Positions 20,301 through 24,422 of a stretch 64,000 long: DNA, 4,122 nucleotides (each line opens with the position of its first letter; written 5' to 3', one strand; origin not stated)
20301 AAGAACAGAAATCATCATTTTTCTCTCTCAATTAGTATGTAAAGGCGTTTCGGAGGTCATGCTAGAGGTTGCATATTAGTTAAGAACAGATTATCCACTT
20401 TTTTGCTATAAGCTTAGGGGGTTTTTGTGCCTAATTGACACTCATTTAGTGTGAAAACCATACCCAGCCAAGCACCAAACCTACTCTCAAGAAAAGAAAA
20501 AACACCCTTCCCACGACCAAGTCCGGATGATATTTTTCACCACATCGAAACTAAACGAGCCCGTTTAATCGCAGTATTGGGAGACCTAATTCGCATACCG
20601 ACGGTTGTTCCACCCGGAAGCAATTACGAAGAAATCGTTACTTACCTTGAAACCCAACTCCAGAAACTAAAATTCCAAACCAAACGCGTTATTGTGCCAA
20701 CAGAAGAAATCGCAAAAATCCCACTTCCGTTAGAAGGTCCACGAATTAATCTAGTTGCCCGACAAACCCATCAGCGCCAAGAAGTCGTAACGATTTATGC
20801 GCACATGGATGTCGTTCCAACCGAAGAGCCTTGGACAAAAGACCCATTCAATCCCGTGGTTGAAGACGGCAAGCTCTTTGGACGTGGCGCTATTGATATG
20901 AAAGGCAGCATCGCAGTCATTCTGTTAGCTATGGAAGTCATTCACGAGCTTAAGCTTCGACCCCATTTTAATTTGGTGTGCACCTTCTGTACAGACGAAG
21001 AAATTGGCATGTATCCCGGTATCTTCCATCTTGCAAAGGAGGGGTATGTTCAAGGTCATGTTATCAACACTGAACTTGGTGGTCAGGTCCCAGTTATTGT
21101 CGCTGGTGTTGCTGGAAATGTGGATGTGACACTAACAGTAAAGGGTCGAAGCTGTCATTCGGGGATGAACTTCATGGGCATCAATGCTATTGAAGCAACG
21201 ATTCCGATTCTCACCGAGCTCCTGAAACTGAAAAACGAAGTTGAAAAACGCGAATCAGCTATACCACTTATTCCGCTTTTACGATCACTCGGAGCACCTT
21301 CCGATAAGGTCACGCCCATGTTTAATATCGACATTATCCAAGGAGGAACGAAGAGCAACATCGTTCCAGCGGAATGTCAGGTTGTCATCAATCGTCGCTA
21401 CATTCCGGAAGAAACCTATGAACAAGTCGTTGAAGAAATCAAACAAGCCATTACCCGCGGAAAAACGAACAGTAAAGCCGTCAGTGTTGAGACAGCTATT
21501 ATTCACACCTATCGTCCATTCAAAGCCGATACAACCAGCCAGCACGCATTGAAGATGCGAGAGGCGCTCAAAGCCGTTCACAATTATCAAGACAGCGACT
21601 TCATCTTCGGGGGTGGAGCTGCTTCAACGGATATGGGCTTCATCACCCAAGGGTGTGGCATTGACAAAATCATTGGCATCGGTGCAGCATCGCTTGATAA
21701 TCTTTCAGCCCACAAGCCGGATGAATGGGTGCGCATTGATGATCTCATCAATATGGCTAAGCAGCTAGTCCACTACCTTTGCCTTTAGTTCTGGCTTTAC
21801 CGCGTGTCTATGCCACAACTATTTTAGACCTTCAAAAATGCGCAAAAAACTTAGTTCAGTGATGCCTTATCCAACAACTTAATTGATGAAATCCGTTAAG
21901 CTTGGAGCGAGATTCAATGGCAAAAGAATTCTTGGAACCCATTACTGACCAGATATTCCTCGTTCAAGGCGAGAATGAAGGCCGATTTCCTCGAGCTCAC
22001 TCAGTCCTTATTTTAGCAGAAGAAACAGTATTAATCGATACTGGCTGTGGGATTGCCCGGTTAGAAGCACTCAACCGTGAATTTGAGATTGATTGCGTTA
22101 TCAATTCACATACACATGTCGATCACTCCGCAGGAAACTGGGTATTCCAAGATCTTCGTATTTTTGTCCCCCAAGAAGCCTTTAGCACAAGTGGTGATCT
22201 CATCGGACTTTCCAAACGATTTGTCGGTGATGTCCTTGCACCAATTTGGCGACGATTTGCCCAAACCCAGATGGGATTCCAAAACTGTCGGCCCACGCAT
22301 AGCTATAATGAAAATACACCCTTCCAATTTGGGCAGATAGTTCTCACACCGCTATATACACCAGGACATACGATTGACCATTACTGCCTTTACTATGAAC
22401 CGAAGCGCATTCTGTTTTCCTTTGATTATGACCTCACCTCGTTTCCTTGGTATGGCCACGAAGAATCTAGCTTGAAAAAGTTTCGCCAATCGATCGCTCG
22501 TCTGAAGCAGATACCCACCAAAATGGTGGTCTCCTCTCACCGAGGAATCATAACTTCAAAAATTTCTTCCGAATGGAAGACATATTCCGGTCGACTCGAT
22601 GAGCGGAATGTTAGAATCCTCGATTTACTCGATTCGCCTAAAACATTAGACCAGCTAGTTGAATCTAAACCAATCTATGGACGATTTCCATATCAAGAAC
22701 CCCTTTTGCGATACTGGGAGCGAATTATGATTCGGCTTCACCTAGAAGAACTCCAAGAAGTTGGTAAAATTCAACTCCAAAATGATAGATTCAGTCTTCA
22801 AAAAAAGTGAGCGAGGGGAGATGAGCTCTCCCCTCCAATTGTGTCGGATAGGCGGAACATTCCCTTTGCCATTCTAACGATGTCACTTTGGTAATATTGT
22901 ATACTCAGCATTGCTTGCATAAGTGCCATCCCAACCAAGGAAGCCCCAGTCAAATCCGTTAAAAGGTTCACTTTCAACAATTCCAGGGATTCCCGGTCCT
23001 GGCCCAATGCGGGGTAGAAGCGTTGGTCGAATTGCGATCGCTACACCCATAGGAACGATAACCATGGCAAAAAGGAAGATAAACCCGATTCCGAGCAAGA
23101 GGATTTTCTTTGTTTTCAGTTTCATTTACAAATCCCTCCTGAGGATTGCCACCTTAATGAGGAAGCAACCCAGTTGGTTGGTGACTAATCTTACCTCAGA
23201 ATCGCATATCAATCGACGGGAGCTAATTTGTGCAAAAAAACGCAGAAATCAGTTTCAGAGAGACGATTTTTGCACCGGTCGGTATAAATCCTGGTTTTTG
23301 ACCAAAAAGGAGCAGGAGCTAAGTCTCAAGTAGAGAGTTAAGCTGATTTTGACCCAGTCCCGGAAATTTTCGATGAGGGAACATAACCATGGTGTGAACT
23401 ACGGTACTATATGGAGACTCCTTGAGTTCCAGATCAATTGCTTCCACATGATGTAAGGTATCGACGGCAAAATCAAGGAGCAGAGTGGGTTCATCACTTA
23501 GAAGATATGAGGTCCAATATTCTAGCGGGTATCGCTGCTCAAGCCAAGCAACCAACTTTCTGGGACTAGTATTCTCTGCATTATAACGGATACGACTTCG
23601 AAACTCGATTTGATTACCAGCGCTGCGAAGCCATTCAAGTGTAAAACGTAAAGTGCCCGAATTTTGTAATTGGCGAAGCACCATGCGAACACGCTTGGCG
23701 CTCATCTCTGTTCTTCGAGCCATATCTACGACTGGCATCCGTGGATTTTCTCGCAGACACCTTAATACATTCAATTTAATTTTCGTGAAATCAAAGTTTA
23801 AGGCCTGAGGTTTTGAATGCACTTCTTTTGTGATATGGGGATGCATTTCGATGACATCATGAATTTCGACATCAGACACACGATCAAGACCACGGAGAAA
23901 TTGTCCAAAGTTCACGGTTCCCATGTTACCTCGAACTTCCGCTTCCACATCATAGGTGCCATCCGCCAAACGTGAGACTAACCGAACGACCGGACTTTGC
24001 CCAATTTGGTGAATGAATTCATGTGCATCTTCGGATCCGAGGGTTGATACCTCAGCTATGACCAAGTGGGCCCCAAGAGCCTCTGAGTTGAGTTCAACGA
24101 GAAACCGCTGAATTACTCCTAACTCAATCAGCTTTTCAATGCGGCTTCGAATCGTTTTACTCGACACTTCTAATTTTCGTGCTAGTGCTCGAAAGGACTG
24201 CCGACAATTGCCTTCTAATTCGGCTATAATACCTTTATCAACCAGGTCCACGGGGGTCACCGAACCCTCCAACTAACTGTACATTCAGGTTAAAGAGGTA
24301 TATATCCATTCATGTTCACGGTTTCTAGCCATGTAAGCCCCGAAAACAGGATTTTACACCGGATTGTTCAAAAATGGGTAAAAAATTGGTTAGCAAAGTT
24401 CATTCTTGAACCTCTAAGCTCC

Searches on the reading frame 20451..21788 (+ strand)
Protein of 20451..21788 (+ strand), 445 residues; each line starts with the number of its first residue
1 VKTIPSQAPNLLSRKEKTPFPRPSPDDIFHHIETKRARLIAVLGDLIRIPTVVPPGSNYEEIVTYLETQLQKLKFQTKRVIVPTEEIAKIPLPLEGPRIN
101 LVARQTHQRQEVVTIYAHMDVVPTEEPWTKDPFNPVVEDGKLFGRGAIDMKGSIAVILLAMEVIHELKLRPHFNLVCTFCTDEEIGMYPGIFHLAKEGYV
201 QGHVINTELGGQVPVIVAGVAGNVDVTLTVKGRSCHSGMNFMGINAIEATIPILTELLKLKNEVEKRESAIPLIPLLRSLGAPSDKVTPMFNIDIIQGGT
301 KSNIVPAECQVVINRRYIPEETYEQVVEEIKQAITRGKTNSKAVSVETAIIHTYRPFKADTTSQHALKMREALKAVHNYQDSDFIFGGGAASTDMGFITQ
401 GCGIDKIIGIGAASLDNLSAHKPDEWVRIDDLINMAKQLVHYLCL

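Call 71: search_protein_families(library=pfam, proteins=[window:20451-21788:+], max_evalue=0.001)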
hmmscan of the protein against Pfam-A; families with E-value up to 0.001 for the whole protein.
window:20451-21788:+ (445 aa): 3 families
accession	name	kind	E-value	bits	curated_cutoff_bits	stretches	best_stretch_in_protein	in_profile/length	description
PF01546.33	Peptidase_M20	-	2.8e-31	109.5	24.6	1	115-443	2-204/206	Peptidase family M20/M25/M40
PF07687.19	M20_dimer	-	3.7e-21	75.5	21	1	221-335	4-100/107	Peptidase dimerisation domain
PF04389.22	Peptidase_M28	-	6.8e-06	26.4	21.3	1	100-188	1-71/193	Peptidase family M28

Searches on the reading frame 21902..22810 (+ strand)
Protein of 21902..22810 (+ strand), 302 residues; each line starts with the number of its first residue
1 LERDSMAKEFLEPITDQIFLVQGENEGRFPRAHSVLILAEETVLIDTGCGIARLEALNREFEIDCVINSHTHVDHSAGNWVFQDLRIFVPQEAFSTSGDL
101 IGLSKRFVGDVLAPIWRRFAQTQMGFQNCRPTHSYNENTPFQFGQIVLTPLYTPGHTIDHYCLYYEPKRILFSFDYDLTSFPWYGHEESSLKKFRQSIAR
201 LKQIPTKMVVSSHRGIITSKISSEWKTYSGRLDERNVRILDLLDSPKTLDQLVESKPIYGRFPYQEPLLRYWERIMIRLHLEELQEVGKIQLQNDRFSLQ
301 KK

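Call 71: search_protein_families(library=pfam, proteins=[window:21902-22810:+], max_evalue=0.001)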
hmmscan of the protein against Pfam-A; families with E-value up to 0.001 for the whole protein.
window:21902-22810:+ (302 aa): 1 family
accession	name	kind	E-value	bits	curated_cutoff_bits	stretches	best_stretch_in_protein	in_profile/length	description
PF00753.33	Lactamase_B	-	6.4e-14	52.8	22.7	1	34-88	8-69/196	Metallo-beta-lactamase superfamily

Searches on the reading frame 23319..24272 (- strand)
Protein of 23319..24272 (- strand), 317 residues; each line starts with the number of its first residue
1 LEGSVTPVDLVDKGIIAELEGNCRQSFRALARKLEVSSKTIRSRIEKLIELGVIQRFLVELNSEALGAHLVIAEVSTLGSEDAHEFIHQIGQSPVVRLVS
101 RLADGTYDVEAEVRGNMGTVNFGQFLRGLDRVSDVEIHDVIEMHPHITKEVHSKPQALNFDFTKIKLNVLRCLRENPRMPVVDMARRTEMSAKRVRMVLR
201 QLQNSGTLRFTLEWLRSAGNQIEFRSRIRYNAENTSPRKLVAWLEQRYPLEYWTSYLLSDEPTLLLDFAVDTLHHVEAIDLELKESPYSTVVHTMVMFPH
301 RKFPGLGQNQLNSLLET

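Call 4: search_protein_families(library=pfam, proteins=[window:23319-24272:-], max_evalue=1)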
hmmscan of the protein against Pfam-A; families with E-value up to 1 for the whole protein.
window:23319-24272:- (317 aa): 34 families (the best 25 are shown)
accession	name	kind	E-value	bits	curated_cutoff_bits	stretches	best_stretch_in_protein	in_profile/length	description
PF13412.12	HTH_24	-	6.4e-19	67.7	21.9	2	9-55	2-48/48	Winged helix-turn-helix DNA-binding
PF13404.12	HTH_AsnC-type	-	3.6e-16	59.1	27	2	9-48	2-41/42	AsnC-type helix-turn-helix domain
PF25212.1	HVO_A0114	-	5e-07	29.9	27.6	2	15-56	27-68/84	HVO_A0114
PF01047.28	MarR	-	3.6e-06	27.2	24.6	2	167-209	6-48/59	MarR family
PF08279.18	HTH_11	-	9.3e-06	25.9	25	1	28-53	19-44/55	HTH domain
PF09339.16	HTH_IclR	-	3.4e-05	24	22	1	167-209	6-49/52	IclR helix-turn-helix domain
PF12802.13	MarR_2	-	3.7e-05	24.2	27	2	161-208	2-50/61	MarR family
PF19187.6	HTH_PafC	-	5e-05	23.6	32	1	167-209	7-49/115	PafC helix-turn-helix domain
PF01022.26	HTH_5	-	0.00011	22.4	22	1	164-206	2-43/47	Bacterial regulatory protein, arsR family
PF13730.12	HTH_36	-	0.00023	21.4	25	1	26-52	27-53/55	Helix-turn-helix domain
PF08280.17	HTH_Mga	-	0.00034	21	23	0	29-53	24-47/59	M protein trans-acting positive regulator (MGA) HTH domain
PF08221.17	HTH_9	-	0.0019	18.7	23.4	1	168-208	17-57/62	RNA polymerase III subunit RPC82 helix-turn-helix domain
PF08784.17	RPA_C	-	0.0028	18.8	22.6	0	168-208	58-99/106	Replication protein A C terminal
PF09012.17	FeoC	-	0.0041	17.6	21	0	21-56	11-46/69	FeoC like transcriptional regulator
PF01978.25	TrmB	-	0.0044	17.3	25.6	0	160-207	4-51/68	Sugar-specific transcriptional regulator TrmB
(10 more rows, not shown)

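Call 8: search_protein_families(library=ncbifam, proteins=[window:23319-24272:-], max_evalue=1)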
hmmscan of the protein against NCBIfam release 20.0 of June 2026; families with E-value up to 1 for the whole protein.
window:23319-24272:- (317 aa): 20 families
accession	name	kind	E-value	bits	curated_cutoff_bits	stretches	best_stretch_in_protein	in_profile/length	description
NF040947.1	trans_reg_LysM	equivalog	6.3e-20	71.3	180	2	9-116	2-106/136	HTH-type transcriptional regulator LysM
NF053758.1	ChrTpTrnRegChrS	equivalog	2.4e-14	53.4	250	2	6-70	10-74/158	chromate efflux transcriptional regulator ChrS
NF008384.0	PRK11179.1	equivalog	1.1e-11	44.8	227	1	8-69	7-68/153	transcriptional regulator AsnC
NF040820.1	trans_reg_LrpA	equivalog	3.1e-09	36.9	250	1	9-98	3-92/141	HTH-type transcriptional regulator LrpA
NF041396.1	TranRegLrp_Halo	equivalog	3.5e-08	33.5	190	1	11-69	6-64/149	HTH-type transcriptional regulator Lrp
NF041395.1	TranRegLrpA1_Halo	equivalog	3.6e-07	30.2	250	1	13-149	8-138/142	HTH-type transcriptional regulator LrpA1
NF008370.0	PRK11169.1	equivalog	3.6e-07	30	233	1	8-80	12-84/164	leucine-responsive transcriptional regulator Lrp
TIGR01884.1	cas_HTH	subfamily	1.6e-06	27.7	60.2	2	15-55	147-187/202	CRISPR-associated CARF protein Csa3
NF040707.3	Siroheme_Dcarb_AhbB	equivalog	3.7e-06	26.7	125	1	24-97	13-86/146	siroheme decarboxylase subunit beta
TIGR04176.1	MarR_EPS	equivalog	3.3e-05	23.9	88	1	164-210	4-50/105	MarR family EPS-associated transcriptional regulator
NF040939.2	trans_reg_lrs14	equivalog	0.0015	18.5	90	1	24-57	36-69/103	Lrs14 family HTH-type transcriptional regulator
NF041397.1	TranRegGlpR_Halo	equivalog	0.0052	16.4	300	1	15-56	10-51/253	HTH-type transcriptional regulator GlpR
NF053606.1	Sta1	subfamily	0.0076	16.3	80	1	20-57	30-67/100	Sta1 family transcriptional regulator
NF033788.1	HTH_metalloreg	subfamily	0.012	15.5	55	1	166-206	13-53/77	metalloregulator ArsR/SmtB family transcription factor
NF008273.0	PRK11050.1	equivalog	0.013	15.2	153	0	20-56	52-86/156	manganese-binding transcriptional regulator MntR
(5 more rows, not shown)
